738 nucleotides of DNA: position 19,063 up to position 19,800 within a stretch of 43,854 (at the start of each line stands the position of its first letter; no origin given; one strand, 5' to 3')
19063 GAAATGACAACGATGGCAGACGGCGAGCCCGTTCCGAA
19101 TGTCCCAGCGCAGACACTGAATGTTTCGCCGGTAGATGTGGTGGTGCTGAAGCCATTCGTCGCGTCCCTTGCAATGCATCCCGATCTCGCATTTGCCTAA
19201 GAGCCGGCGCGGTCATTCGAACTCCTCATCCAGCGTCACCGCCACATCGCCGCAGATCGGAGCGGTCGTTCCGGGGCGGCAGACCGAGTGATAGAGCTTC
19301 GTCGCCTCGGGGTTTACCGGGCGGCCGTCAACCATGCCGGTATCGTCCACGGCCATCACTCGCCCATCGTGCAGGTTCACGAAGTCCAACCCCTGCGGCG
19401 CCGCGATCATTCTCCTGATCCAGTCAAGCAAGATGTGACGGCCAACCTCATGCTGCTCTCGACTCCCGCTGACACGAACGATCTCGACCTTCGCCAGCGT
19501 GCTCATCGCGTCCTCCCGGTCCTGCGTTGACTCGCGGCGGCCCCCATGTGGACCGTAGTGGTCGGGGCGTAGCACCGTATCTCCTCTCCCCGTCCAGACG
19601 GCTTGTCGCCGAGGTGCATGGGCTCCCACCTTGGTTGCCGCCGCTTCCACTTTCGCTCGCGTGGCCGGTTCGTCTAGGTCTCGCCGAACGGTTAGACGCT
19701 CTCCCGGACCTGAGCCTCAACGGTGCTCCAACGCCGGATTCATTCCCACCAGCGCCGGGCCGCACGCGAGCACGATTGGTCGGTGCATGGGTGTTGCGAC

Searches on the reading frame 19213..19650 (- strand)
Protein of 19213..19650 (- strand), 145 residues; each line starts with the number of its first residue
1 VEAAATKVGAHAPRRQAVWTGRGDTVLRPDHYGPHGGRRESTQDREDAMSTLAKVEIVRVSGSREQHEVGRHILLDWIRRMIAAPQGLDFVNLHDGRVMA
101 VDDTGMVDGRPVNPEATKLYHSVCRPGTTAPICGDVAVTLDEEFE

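Call 97: search_protein_families(library=phrogs, proteins=[window:19213-19650:-], max_evalue=0.001)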
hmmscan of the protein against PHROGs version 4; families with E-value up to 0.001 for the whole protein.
window:19213-19650:- (145 aa): 1 family
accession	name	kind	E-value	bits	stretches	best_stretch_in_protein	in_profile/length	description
phrog_3777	-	unknown function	0.00093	19.8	0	95-139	50-92/127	-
